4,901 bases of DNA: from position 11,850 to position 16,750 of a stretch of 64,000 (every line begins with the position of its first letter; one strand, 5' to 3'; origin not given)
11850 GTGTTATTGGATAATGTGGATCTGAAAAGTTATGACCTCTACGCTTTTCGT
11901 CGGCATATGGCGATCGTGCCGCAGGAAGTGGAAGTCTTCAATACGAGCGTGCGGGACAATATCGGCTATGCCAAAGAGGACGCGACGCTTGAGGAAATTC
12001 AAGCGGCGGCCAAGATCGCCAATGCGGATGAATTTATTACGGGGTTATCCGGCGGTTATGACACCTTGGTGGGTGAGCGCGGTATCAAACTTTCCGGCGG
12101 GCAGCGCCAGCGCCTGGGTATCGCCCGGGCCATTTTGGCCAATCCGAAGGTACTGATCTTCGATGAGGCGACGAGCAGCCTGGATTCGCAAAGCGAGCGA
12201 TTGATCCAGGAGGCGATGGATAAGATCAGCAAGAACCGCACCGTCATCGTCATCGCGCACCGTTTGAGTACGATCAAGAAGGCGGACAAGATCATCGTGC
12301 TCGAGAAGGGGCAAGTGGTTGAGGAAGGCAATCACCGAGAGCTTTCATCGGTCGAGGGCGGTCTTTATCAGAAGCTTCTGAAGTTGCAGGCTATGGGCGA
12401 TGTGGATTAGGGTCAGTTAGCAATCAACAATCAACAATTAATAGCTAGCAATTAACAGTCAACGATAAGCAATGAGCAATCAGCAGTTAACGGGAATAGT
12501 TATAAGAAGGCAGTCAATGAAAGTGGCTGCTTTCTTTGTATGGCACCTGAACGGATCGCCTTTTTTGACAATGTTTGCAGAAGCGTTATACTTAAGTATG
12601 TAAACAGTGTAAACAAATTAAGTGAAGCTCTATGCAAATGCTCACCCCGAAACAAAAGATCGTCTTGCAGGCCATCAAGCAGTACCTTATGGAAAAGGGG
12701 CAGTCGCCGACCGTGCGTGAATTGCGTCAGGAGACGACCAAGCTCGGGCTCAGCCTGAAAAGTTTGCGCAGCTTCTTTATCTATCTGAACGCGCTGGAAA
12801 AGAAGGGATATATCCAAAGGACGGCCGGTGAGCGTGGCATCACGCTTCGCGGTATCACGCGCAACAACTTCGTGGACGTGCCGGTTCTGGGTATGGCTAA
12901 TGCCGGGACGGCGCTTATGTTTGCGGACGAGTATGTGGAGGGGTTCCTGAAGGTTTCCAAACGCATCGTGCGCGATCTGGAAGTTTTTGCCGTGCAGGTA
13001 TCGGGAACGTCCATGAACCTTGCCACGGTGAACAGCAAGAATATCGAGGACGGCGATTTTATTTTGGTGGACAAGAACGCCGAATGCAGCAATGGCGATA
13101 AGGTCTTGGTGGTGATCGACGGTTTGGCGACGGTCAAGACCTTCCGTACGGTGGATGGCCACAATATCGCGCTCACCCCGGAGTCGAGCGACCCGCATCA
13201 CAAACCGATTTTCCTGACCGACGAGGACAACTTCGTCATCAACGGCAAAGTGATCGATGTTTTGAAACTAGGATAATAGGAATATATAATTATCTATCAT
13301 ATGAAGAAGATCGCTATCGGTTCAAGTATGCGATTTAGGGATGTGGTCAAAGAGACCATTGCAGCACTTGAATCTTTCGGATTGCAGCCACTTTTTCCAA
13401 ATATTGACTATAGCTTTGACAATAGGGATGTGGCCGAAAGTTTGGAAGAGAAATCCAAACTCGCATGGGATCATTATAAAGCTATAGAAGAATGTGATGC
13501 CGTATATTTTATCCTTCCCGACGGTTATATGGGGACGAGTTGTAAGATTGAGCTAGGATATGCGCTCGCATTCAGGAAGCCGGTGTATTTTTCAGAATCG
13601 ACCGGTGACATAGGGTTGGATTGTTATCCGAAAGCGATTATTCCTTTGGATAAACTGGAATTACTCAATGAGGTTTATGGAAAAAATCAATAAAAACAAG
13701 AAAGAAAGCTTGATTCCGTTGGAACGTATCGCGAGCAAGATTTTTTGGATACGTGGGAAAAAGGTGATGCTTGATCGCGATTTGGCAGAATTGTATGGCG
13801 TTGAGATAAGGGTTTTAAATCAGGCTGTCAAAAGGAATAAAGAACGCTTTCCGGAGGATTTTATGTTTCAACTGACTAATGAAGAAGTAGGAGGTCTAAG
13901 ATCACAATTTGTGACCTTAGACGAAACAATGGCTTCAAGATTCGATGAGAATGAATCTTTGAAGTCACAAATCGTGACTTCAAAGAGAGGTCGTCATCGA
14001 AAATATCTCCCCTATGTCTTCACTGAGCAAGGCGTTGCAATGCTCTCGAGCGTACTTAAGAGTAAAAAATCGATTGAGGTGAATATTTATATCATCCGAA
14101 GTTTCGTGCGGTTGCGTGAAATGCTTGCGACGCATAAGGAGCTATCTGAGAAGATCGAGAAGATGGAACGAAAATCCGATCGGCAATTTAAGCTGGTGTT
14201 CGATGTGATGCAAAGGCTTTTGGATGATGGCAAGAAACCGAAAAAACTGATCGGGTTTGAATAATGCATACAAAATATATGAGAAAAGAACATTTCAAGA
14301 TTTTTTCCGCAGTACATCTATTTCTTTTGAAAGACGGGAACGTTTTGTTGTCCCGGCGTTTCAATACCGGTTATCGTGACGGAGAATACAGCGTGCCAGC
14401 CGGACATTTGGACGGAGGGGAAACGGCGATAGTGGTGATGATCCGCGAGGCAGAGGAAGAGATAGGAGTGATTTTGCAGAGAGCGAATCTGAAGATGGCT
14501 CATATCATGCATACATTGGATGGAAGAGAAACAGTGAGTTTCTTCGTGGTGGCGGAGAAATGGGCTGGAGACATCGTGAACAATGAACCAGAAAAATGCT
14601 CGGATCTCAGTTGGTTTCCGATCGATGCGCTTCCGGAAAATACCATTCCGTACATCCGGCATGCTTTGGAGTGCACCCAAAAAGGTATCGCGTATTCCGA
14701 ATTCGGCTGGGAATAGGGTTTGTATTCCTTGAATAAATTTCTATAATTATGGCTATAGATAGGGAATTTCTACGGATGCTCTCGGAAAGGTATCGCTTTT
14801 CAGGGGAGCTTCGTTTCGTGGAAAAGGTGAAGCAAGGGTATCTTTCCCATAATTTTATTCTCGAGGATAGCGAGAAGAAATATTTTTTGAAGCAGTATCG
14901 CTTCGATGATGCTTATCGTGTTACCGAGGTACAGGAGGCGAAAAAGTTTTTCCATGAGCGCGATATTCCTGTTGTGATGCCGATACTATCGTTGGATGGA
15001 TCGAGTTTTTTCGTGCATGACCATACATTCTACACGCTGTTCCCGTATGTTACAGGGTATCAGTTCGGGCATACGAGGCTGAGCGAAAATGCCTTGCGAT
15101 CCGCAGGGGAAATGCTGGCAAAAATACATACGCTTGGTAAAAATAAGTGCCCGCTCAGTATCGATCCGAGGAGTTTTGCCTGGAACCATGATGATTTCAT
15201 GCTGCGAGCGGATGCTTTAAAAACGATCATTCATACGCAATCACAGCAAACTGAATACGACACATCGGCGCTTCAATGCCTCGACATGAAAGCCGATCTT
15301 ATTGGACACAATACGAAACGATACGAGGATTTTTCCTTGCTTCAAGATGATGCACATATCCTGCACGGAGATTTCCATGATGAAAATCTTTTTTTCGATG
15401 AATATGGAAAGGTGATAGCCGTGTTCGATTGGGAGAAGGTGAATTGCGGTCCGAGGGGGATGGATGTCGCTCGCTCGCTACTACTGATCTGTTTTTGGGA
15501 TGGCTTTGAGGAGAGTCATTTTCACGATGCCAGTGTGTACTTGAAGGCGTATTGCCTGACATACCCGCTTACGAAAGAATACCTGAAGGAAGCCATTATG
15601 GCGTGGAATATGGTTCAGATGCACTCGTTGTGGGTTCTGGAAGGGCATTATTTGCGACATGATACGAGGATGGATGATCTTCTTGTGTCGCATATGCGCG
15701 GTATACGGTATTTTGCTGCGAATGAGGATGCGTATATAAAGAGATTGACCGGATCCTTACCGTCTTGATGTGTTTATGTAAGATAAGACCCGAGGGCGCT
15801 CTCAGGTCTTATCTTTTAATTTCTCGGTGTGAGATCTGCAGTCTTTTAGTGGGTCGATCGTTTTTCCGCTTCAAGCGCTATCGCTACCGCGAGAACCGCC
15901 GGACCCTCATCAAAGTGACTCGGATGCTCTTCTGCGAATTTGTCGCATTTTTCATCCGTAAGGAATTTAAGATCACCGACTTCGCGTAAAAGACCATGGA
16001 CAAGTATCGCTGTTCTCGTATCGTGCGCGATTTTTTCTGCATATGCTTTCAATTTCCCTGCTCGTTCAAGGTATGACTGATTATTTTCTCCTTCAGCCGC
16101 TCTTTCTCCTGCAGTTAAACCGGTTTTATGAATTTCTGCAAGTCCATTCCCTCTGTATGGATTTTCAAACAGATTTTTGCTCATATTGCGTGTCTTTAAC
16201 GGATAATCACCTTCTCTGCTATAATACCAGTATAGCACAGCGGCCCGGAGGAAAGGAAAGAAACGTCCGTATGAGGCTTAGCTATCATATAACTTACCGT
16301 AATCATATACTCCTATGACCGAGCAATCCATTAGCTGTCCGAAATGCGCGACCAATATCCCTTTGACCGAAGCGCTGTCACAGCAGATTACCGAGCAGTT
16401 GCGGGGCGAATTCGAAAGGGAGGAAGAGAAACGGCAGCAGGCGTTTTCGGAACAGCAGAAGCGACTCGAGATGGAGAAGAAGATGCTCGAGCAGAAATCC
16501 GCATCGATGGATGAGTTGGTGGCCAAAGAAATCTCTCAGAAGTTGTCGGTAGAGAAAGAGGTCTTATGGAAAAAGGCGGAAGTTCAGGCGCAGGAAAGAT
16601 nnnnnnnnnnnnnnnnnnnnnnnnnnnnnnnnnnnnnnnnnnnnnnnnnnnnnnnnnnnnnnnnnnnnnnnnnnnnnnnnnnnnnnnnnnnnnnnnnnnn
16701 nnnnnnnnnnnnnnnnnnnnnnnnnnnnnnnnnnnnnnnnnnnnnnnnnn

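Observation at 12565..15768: lexA-headed five-gene operon encoding an NDT-like enzyme, an ORF6N protein, a Nudix hydrolase and an APH-type kinase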

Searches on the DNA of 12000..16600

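Call 90: search_rna_families(source=window, start=12000, end=16600, threshold=evalue, max_evalue=0.1)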
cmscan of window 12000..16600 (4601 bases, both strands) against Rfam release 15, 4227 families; matches with E-value up to 0.1: 0.
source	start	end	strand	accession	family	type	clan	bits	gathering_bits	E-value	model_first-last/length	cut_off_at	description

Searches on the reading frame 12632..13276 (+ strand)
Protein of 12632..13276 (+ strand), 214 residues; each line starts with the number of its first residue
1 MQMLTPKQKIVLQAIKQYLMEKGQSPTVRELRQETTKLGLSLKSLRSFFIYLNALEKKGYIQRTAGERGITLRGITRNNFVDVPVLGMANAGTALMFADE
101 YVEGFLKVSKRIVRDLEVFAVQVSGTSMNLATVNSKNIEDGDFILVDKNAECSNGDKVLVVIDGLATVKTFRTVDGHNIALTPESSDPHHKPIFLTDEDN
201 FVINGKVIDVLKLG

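Call 3: search_protein_families(library=pfam, proteins=[window:12632-13276:+], max_evalue=0.01)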
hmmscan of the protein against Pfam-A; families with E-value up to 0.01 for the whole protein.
window:12632-13276:+ (214 aa): 2 families
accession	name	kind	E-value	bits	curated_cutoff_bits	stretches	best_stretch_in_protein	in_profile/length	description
PF00717.28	Peptidase_S24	-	5.1e-21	75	23.3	1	84-208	1-116/116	Peptidase S24-like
PF01726.22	LexA_DNA_bind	-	5.5e-12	45.7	23.7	1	1-66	1-61/65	LexA DNA binding domain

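Call 11: find_encoding_contigs(protein=window:12632-13276:+, flank=10000, max_places=10)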
Protein window:12632-13276:+ (214 aa): no gene with exactly this product is on record in the collection.

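Call 13: find_encoding_contigs(protein=window:12638-13276:+, flank=10000, max_places=10)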
Protein window:12638-13276:+ (212 aa): no gene with exactly this product is on record in the collection.

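Call 28: find_related_loci(query=window:12632-13276:+, collection=metagenome_contigs, flank=5000)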
Query window:12632-13276:+ (214 aa) in metagenome_contigs; peptide patterns used: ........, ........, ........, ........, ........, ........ (x = any residue, [..] = any of these).
456 stretches matched a pattern; 124 encode a relative of the query (tblastn E <= 1e-3); the best 80 are kept; 80 distinct loci.
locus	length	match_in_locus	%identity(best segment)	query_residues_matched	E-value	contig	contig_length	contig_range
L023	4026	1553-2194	98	1-214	2e-143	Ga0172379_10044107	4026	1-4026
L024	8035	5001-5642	97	1-214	4e-139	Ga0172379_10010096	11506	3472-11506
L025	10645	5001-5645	72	1-213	6e-99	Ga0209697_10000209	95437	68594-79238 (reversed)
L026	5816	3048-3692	71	1-213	2e-98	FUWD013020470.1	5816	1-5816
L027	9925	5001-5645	70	1-213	9e-97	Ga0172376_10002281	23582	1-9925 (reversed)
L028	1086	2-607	67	13-213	2e-99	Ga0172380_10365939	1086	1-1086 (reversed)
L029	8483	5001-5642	69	1-213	2e-91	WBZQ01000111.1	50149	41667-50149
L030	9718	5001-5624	41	2-213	6e-46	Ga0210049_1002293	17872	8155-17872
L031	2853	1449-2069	41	4-213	2e-38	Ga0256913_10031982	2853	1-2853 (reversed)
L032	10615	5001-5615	35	1-213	1e-28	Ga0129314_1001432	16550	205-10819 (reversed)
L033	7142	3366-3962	40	1-213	1e-28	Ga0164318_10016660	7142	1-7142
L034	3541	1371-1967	34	1-212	5e-27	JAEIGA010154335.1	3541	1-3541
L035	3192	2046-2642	34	1-212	2e-26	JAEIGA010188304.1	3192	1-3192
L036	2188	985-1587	35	1-212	2e-26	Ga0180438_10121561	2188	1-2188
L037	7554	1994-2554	37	1-193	4e-26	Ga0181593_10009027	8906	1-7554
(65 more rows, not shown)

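Call 38: search_protein_families(library=pfam, proteins=[L023:3197-3532:-, L029:4334-4816:+, L029:5725-6057:+, L026:3694-4761:+, L025:5990-6739:+], max_evalue=0.01)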
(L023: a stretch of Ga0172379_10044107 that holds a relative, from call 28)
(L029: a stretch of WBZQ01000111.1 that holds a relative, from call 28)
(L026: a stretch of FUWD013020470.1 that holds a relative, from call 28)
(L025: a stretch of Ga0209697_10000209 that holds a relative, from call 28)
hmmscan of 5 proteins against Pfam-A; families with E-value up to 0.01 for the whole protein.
L023:3197-3532:- (111 aa): 0 families

L029:4334-4816:+ (160 aa): 1 family
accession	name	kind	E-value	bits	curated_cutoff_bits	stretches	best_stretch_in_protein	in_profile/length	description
PF00293.34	NUDIX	-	2.9e-07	31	21.1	1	15-143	6-123/134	NUDIX domain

L029:5725-6057:+ (110 aa): 1 family
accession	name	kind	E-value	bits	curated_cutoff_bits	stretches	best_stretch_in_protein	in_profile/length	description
PF04993.18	TfoX_N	-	1.5e-14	54.3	30.1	1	13-97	1-88/91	TfoX N-terminal domain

L026:3694-4761:+ (355 aa): 1 family
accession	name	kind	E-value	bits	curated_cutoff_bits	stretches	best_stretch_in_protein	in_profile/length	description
PF00793.26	DAHP_synth_1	-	8.4e-43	146.6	25.5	1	33-335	8-268/270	DAHP synthetase I family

L025:5990-6739:+ (249 aa): 0 families

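Call 40: search_protein_families(library=ncbifam, proteins=[window:12632-13276:+], max_evalue=0.01)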
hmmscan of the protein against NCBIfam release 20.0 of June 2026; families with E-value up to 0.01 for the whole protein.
window:12632-13276:+ (214 aa): 2 families
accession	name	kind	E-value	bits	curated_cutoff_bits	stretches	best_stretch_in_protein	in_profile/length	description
TIGR00498.1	lexA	equivalog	4.8e-35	121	110.95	1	1-211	1-199/203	transcriptional repressor LexA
NF007621.2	PRK10276.1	subfamily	8.4e-15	54.8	110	1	98-212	8-115/115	translesion error-prone DNA polymerase V autoproteolytic subunit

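Call 41: search_protein_families(library=padloc, proteins=[window:12632-13276:+], max_evalue=0.01)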
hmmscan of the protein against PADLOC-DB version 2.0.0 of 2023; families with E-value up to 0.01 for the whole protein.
window:12632-13276:+ (214 aa): 0 families

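Call 42: search_protein_families(library=phrogs, proteins=[window:12632-13276:+], max_evalue=0.001)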
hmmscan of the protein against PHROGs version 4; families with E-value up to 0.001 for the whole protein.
window:12632-13276:+ (214 aa): 7 families
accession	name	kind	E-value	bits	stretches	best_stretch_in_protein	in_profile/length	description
phrog_4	-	transcription regulation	6.4e-20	72.5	1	75-212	206-337/400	transcriptional repressor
phrog_3502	-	unknown function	2.4e-12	48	1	1-69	46-110/131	-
phrog_811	-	DNA, RNA and nucleotide metabolism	8e-12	45.9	1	98-211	27-132/140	UmuD-like protein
phrog_24920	-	unknown function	3e-09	37.9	1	1-73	1-69/125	-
phrog_362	-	transcription regulation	2.6e-07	31.9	1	1-76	1-72/106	transcriptional repressor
phrog_8558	-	unknown function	4.6e-06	27.9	1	117-209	19-106/114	-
phrog_6201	-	transcription regulation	6.2e-05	23.9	1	117-209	27-113/121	CI-like repressor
